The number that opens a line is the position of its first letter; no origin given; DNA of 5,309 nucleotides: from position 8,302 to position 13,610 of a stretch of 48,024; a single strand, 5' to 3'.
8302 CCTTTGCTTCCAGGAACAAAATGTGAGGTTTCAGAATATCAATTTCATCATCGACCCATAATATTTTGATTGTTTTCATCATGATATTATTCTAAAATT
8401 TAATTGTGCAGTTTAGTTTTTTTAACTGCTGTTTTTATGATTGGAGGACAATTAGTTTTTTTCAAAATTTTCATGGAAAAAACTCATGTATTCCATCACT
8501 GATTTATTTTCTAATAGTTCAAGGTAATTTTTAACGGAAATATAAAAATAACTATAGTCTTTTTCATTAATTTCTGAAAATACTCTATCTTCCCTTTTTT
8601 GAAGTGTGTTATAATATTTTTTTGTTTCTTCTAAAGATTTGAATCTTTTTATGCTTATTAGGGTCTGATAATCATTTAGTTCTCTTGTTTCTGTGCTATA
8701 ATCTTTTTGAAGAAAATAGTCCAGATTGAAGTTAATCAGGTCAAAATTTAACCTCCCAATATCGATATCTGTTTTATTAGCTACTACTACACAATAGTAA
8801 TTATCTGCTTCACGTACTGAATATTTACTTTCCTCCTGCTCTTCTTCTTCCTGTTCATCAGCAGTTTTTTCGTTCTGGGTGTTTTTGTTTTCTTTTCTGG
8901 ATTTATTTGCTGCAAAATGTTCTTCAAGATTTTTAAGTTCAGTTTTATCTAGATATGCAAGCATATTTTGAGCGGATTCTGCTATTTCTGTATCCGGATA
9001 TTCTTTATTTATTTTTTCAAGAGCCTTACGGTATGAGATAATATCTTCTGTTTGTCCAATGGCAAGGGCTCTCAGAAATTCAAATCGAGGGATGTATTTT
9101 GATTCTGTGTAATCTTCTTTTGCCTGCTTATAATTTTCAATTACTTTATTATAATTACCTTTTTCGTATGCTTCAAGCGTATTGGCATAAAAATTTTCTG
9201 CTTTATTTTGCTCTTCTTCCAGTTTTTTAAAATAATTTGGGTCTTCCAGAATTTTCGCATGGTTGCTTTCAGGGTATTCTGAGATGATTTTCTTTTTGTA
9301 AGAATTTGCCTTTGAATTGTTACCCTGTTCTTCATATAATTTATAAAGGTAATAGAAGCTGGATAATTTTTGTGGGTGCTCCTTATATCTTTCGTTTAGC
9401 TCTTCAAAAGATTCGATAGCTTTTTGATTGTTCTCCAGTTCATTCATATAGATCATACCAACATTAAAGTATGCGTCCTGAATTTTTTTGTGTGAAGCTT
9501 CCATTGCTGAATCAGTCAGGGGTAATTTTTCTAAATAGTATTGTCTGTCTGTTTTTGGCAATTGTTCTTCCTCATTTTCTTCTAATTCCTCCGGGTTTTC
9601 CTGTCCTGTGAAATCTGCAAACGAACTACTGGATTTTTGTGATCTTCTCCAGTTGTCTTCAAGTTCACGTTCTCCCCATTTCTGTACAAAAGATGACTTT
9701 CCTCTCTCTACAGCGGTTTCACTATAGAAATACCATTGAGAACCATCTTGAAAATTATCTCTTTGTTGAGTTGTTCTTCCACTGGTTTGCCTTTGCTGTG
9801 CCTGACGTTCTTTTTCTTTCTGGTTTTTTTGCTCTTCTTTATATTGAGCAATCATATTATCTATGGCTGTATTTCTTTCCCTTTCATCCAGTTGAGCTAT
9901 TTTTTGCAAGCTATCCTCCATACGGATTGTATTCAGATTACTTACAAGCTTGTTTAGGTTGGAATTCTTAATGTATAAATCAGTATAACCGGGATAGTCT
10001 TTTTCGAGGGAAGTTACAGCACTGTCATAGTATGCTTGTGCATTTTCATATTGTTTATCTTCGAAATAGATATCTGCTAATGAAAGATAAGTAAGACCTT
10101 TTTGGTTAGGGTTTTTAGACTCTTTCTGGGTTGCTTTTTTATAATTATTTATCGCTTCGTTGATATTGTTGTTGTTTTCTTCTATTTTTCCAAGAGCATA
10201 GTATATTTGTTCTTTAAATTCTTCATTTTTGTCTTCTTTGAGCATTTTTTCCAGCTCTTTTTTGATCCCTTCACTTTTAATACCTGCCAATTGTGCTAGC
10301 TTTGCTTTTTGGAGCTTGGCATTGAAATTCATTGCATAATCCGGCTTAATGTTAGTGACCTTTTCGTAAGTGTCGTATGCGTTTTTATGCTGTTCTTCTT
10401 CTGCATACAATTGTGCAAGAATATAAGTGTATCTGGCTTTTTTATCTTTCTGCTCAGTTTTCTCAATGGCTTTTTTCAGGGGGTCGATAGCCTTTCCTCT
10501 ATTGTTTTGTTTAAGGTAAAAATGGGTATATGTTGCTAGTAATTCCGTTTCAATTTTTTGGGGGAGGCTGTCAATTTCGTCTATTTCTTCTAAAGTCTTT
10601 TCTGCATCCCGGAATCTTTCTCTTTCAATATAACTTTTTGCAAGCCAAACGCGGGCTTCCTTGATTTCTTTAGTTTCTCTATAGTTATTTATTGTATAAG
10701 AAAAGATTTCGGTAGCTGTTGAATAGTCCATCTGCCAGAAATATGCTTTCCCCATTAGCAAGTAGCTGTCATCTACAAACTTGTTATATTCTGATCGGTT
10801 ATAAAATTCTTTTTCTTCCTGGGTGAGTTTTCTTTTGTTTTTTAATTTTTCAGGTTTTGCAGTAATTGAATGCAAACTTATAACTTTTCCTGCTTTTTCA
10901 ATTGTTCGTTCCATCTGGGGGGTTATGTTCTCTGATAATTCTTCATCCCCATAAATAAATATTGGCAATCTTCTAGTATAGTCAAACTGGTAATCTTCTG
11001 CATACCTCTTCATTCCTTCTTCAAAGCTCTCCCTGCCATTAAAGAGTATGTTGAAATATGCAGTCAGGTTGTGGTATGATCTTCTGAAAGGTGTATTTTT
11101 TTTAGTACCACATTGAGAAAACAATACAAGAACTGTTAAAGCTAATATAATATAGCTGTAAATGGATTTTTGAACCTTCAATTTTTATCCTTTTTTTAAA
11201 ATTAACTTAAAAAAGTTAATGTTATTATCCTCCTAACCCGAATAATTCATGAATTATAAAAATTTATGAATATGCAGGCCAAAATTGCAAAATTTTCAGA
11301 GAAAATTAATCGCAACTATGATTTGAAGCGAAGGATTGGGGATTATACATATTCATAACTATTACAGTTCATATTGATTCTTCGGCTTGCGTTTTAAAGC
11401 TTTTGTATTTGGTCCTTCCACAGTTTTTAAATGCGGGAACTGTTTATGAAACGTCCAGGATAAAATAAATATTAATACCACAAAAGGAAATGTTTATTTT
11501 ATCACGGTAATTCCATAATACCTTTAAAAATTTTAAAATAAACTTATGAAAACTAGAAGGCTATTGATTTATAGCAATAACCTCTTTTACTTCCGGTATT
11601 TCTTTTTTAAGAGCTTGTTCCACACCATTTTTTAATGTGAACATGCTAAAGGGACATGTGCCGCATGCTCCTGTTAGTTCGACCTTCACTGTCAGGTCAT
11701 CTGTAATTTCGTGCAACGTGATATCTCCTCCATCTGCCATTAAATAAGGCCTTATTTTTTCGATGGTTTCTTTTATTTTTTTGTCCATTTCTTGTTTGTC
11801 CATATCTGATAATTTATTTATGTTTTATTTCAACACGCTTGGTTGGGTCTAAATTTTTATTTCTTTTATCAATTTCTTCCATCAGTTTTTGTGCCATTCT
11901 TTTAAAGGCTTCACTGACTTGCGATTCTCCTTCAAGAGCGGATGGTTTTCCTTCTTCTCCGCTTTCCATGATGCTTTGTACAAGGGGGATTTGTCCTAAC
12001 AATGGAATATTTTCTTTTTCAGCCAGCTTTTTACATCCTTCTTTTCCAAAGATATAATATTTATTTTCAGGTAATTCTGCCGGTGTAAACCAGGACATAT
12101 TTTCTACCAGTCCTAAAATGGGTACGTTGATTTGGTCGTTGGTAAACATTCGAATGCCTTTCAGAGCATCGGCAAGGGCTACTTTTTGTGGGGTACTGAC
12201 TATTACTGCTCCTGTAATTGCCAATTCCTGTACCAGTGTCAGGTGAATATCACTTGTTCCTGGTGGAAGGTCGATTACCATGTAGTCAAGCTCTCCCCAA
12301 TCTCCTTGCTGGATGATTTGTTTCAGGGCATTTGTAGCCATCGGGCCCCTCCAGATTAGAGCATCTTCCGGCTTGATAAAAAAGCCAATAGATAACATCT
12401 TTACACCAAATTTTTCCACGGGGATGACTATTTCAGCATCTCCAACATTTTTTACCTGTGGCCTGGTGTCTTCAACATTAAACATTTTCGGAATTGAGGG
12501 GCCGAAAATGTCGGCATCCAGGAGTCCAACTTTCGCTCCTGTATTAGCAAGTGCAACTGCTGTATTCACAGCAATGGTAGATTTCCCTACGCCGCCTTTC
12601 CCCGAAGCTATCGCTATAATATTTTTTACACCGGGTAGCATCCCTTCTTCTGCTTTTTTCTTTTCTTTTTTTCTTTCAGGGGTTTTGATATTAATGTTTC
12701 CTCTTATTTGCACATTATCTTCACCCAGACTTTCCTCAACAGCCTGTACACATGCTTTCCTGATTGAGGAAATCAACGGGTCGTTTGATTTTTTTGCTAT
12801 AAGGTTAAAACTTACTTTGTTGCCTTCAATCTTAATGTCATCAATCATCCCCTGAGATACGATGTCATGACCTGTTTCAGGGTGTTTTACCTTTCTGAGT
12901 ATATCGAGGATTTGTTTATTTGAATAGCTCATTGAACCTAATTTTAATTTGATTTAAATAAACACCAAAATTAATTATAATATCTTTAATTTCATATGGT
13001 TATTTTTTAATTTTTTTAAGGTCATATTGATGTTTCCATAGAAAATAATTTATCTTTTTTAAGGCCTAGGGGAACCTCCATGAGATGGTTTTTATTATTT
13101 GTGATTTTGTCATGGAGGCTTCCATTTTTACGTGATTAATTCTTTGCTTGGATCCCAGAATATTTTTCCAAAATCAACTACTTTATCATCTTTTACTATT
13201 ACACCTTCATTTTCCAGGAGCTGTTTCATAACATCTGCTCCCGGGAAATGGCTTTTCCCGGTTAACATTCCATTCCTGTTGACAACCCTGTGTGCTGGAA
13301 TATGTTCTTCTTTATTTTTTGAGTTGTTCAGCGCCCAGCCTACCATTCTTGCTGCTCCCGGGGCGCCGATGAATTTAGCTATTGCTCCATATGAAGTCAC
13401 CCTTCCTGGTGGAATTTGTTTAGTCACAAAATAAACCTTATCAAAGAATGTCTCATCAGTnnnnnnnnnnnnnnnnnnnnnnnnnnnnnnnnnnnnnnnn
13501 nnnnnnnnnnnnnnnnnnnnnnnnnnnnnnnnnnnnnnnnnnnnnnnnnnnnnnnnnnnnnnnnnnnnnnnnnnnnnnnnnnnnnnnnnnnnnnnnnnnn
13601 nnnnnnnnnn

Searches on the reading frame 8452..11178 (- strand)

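Call 62: search_protein_families(library=pfam, proteins=[window:8452-11178:-])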
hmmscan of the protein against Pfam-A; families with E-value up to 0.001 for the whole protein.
window:8452-11178:- (908 aa): 12 families
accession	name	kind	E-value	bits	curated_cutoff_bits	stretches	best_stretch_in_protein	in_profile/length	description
PF13428.12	TPR_14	-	2.1e-12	46.8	23.5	0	364-394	4-34/44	Tetratricopeptide repeat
PF13181.12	TPR_8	-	2.2e-12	46.5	25.7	0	364-389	4-29/34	Tetratricopeptide repeat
PF13174.12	TPR_6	-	4e-12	46.4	26.3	0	568-599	1-31/33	Tetratricopeptide repeat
PF13424.12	TPR_12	-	8e-11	42.4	30.1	0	324-392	4-76/77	Tetratricopeptide repeat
PF14559.12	TPR_19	-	5.6e-09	36.6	25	0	174-203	26-55/68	Tetratricopeptide repeat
PF00515.34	TPR_1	-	1.1e-08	35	27.8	0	325-353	3-31/34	Tetratricopeptide repeat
PF13432.12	TPR_16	-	9.4e-08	32.8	32.7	0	327-389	1-59/65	Tetratricopeptide repeat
PF07719.23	TPR_2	-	7.1e-07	29.3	27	0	325-354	3-32/34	Tetratricopeptide repeat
PF17874.7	TPR_MalT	-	5.3e-06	26.4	45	0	301-391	58-152/336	MalT-like TPR region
PF24575.1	TPR_Slam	-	3.5e-05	24.6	35.2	1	325-382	49-102/104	Surface lipoprotein assembly modifier, N-terminal TPR repeats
PF12895.13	ANAPC3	-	3.7e-05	24.4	27.2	0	136-198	24-81/82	Anaphase-promoting complex, cyclosome, subunit 3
PF13176.12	TPR_7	-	0.00016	21.9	27.9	0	364-394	2-31/36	Tetratricopeptide repeat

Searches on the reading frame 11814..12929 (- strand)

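Call 62: search_protein_families(library=pfam, proteins=[window:11814-12929:-])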
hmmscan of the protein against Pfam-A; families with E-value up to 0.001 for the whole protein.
window:11814-12929:- (371 aa): 8 families
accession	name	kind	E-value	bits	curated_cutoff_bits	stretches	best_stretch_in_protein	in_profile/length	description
PF10609.15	ParA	-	2.4e-93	312.5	27.1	1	101-349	2-245/246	NUBPL iron-transfer P-loop NTPase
PF01883.24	FeS_assembly_P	-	1e-14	55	23.5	1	5-73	2-71/73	Iron-sulfur cluster assembly protein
PF01656.29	CbiA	-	6.7e-14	52.4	25.4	1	105-329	1-124/125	CobQ/CobB/MinD/ParA nucleotide binding domain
PF13614.12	AAA_31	-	8.9e-11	42.5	27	1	103-249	2-150/177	AAA domain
PF09140.17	MipZ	-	4.2e-08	33.3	20.7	1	104-151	2-49/262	ATPase MipZ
PF00142.24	Fer4_NifH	-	5.3e-06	26.5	25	0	106-138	4-35/271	4Fe-4S iron sulfur cluster binding proteins, NifH/frxC family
PF02374.21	ArsA_ATPase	-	2.3e-05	24.2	24.3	1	107-152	5-49/305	Anion-transporting ATPase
PF07015.17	VirC1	-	0.00021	21.1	24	0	103-140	2-39/231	VirC1 protein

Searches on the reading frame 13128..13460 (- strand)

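Call 62: search_protein_families(library=pfam, proteins=[window:13128-13460:-])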
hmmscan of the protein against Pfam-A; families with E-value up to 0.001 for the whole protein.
window:13128-13460:- (110 aa): 1 family
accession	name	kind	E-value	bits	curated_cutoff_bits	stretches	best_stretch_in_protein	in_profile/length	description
PF01035.26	DNA_binding_1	-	4.8e-25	87.6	27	1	5-87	2-81/81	6-O-methylguanine DNA methyltransferase, DNA binding domain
